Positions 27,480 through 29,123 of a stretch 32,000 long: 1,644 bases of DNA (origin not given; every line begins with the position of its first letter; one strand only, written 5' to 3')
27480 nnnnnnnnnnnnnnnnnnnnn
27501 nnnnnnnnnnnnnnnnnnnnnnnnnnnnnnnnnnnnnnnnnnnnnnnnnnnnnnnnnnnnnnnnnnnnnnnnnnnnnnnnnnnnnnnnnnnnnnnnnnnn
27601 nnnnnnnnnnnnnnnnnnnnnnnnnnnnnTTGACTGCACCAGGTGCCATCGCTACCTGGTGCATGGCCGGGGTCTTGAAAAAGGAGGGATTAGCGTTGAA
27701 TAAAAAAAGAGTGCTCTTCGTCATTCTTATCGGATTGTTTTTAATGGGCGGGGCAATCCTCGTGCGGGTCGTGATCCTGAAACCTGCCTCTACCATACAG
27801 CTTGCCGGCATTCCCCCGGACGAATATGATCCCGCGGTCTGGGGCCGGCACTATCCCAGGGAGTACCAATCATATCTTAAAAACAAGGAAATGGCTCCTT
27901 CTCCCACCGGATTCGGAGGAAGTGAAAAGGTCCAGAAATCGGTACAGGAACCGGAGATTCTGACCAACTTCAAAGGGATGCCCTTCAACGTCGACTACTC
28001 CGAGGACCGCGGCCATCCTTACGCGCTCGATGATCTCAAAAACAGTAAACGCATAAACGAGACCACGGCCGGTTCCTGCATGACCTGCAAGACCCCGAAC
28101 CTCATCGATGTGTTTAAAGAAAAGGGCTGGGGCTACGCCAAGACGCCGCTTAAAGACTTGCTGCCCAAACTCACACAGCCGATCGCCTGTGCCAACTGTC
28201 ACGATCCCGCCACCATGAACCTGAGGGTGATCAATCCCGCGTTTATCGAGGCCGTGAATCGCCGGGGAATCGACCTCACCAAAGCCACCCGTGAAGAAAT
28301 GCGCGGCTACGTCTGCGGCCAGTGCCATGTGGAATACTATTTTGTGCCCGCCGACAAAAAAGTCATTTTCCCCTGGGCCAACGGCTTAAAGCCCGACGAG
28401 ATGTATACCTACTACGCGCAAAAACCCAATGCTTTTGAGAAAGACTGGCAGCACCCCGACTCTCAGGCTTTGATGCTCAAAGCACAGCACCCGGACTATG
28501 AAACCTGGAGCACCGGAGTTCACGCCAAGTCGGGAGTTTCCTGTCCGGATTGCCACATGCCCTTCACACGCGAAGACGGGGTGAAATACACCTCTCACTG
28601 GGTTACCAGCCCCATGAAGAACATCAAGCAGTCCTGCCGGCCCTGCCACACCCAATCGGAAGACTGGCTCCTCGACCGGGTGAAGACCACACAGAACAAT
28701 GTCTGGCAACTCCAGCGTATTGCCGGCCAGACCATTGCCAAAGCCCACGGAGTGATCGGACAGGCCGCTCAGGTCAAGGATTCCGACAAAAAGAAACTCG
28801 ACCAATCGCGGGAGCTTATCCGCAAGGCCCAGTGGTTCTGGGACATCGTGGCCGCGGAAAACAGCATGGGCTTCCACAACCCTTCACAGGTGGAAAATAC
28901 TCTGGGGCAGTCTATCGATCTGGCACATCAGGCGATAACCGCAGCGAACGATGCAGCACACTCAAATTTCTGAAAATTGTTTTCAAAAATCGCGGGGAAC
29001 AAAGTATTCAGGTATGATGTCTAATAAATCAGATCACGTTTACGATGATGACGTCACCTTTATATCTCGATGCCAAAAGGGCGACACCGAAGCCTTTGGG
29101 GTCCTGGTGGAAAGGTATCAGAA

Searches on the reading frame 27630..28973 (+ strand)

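Call 65: search_protein_families(library=pfam, proteins=[window:27630-28973:+])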
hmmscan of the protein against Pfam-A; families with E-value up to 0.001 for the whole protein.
window:27630-28973:+ (447 aa): 3 families
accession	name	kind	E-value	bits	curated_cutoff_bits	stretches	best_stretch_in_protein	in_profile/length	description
PF02335.20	Cytochrom_C552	-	9.6e-125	417.4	24.1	1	67-441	1-382/438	Cytochrome c552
PF14522.11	Cytochrome_C7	-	1.6e-07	31.4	24.8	1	296-346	6-54/67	Cytochrome c7 and related cytochrome c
PF22113.1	Mtrc-MtrF_II-IV_dom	-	0.00026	21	30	0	144-235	78-165/176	Outer membrane cytochrome MtrC/MtrF-like, domains II/IV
